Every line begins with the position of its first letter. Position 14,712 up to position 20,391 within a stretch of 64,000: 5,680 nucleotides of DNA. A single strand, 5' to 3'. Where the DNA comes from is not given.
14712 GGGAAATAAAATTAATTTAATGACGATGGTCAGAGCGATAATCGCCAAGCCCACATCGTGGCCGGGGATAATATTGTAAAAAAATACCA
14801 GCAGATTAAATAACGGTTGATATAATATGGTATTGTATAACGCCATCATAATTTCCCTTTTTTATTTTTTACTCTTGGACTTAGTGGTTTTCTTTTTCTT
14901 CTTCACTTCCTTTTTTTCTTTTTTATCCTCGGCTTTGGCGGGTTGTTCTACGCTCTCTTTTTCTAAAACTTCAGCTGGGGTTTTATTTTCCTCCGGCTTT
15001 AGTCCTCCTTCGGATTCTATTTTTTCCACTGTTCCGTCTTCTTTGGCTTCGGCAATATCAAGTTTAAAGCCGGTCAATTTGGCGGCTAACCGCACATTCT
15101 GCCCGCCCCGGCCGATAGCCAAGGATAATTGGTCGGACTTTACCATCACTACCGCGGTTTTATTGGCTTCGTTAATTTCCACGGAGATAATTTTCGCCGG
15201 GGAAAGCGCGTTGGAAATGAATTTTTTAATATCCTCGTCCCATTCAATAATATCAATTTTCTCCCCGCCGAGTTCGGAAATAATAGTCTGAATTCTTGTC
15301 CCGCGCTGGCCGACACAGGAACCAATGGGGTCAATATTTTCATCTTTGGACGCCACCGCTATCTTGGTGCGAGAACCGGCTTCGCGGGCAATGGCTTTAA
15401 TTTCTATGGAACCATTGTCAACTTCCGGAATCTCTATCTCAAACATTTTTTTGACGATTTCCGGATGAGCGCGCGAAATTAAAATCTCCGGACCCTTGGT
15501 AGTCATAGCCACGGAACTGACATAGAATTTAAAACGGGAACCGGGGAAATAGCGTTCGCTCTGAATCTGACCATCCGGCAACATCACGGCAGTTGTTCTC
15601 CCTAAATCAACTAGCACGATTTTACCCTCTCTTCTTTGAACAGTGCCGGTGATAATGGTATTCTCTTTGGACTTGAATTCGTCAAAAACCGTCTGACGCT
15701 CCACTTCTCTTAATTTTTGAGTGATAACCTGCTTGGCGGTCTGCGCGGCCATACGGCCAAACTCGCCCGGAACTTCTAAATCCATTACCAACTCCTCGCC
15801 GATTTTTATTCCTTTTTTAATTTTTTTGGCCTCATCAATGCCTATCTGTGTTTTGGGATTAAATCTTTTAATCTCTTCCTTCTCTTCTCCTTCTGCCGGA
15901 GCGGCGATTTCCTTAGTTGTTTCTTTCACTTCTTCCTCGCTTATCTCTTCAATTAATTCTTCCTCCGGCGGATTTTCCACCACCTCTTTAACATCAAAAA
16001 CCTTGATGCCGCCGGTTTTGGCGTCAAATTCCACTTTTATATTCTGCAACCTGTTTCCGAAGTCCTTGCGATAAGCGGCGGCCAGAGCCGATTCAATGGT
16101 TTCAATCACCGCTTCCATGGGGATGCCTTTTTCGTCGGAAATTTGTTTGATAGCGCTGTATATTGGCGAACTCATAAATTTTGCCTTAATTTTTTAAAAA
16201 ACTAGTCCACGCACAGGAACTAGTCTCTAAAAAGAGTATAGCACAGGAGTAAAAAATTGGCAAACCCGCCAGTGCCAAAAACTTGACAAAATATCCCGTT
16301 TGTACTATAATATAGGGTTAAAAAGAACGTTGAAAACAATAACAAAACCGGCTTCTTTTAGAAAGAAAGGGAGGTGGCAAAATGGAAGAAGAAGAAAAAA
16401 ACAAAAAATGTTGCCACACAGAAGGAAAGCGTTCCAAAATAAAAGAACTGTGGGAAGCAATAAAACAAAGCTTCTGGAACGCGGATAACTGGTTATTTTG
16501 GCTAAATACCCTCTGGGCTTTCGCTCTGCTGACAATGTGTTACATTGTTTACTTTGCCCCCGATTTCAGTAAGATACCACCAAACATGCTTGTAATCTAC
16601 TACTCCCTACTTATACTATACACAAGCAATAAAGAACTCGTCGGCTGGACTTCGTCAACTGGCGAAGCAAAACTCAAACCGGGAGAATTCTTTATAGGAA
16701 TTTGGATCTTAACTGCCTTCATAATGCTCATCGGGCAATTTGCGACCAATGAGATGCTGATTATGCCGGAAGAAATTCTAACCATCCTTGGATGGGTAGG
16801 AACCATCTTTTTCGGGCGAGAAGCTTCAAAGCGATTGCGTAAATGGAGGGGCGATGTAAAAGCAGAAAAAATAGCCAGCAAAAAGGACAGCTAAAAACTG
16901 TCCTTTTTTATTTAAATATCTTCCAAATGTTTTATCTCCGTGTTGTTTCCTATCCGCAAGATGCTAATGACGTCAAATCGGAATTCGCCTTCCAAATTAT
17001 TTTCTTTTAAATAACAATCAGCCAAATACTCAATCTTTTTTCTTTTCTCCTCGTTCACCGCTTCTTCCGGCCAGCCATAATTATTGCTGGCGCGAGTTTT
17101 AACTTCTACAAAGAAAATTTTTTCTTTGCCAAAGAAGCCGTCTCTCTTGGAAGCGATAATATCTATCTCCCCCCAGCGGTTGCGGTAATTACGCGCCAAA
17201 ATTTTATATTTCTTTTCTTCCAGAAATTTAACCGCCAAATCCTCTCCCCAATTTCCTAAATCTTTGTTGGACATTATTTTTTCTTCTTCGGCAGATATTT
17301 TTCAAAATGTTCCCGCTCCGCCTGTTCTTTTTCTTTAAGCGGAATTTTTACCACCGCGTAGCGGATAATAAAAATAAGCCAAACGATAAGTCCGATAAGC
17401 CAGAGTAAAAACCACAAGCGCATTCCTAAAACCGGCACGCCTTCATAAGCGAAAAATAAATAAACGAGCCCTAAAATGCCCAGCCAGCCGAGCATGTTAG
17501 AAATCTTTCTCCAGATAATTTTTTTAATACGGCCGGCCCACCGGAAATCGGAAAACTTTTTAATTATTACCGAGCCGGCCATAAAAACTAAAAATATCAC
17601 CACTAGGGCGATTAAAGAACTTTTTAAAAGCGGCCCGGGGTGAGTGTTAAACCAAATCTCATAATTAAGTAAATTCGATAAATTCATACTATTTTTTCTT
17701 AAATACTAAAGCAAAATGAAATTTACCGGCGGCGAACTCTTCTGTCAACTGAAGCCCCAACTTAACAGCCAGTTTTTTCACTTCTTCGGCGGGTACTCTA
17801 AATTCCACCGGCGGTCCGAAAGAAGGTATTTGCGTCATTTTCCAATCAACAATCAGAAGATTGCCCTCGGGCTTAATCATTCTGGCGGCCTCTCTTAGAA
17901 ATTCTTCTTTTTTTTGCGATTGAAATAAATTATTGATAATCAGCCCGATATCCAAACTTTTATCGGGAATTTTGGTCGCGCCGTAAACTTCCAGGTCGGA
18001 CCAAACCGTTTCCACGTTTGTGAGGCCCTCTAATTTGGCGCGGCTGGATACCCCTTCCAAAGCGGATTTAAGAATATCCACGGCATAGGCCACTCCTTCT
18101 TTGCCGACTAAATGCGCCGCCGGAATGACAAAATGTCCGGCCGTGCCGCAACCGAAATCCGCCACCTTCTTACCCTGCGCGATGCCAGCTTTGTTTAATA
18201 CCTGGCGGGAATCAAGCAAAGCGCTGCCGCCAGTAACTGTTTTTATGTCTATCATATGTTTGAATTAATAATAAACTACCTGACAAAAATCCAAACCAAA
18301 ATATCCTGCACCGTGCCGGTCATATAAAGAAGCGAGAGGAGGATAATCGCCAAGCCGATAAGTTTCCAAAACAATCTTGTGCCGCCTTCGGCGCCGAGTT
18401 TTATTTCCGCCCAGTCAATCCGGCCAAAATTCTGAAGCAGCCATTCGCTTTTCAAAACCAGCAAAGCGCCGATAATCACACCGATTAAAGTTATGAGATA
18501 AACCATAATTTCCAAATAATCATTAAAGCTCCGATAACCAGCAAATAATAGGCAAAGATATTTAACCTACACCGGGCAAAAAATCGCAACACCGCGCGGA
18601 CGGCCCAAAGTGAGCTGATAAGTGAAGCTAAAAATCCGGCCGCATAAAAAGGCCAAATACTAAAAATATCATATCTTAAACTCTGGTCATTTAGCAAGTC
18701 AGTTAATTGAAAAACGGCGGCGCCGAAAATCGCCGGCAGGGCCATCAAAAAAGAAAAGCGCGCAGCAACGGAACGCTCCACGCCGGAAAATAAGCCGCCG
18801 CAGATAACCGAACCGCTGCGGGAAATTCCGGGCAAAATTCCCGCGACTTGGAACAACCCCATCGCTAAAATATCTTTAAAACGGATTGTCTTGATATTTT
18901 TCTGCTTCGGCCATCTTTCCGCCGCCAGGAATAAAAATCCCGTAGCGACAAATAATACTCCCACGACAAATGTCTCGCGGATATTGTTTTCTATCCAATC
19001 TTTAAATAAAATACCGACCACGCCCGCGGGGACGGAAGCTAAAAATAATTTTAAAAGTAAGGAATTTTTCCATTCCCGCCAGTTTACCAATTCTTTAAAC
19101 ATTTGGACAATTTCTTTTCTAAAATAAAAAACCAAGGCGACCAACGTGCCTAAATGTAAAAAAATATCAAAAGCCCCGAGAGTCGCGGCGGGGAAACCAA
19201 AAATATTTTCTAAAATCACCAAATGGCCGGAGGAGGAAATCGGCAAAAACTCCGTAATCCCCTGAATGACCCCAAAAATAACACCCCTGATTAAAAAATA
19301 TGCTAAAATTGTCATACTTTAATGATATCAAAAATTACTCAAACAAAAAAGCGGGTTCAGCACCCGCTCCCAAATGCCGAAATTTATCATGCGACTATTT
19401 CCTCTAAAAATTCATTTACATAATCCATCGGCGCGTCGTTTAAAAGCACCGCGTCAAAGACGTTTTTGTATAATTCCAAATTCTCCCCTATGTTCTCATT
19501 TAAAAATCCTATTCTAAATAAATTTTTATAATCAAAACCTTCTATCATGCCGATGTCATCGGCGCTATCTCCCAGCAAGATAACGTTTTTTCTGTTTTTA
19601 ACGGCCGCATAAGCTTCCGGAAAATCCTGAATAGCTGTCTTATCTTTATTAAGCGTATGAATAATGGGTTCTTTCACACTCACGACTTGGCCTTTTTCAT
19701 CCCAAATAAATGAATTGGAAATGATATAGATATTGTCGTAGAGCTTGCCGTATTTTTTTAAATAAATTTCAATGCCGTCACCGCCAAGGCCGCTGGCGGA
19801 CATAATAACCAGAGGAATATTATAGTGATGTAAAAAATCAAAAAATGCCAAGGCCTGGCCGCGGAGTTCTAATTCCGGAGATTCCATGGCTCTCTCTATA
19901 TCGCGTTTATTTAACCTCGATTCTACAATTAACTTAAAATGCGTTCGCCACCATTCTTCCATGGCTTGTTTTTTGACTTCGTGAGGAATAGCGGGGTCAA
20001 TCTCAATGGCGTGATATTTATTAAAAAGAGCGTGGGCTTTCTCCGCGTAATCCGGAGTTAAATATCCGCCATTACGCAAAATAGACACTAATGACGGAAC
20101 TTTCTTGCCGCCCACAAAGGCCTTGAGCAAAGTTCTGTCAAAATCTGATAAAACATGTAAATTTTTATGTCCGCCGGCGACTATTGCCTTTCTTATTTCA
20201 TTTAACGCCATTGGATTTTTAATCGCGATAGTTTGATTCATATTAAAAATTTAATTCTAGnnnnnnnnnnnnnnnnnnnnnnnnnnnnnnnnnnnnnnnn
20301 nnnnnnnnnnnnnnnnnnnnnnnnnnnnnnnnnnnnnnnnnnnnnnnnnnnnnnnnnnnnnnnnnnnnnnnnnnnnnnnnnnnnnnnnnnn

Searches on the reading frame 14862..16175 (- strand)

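Call 53: search_protein_families(library=pfam, proteins=[window:14862-16175:-], max_evalue=0.001)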
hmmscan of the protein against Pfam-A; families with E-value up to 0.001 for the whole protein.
window:14862-16175:- (437 aa): 5 families
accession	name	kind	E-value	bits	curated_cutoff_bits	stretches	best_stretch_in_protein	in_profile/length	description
PF08529.16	NusA_N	-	1.4e-34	119.3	23.8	1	5-161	2-119/119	NusA N-terminal domain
PF13184.12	KH_5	-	5.7e-33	113.3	27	1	266-334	1-69/69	NusA-like KH domain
PF23095.1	KH_NusA_C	-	1.5e-05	25.4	34.2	1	341-376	1-36/59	Transcription termination/antitermination protein NusA, KH domain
PF07650.23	KH_2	-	0.00018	21.7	22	1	316-372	2-58/78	KH domain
PF00013.35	KH_1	-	0.00074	19.7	21.5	0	341-379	2-39/66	KH domain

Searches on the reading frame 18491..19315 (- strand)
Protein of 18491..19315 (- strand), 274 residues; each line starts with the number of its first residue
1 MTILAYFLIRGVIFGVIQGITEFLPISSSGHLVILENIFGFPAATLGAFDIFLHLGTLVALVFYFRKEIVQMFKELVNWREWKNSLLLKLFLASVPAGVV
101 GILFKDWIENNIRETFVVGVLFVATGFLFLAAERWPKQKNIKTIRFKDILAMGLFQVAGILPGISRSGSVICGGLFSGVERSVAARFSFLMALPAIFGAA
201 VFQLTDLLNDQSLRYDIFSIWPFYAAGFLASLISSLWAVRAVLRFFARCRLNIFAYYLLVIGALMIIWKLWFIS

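Call 54: search_protein_families(library=pfam, proteins=[window:18491-19315:-], max_evalue=0.001)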
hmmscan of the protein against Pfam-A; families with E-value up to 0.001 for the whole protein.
window:18491-19315:- (274 aa): 1 family
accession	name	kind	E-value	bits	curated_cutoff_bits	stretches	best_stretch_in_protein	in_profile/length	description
PF02673.24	BacA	-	1.3e-74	251.6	33.4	1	12-264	2-257/257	Bacitracin resistance protein BacA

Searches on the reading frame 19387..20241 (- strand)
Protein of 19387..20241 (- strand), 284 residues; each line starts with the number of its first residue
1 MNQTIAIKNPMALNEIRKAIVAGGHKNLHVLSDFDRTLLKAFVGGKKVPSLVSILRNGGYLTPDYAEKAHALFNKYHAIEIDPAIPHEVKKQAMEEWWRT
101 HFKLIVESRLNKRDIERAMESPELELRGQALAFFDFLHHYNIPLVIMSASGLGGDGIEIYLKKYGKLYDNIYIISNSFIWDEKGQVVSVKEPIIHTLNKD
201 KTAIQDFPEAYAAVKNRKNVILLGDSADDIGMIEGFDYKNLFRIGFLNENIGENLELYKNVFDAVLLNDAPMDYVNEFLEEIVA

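Call 54: search_protein_families(library=pfam, proteins=[window:19387-20241:-], max_evalue=0.001)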
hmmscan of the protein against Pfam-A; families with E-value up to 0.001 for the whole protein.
window:19387-20241:- (284 aa): 2 families
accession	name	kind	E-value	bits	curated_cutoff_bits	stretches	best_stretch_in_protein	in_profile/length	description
PF05822.18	UMPH-1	-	6.5e-65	219.5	23.7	1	37-282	2-245/246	Pyrimidine 5'-nucleotidase (UMPH-1)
PF12710.13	HAD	-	0.00058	20.8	27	0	30-233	1-188/189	haloacid dehalogenase-like hydrolase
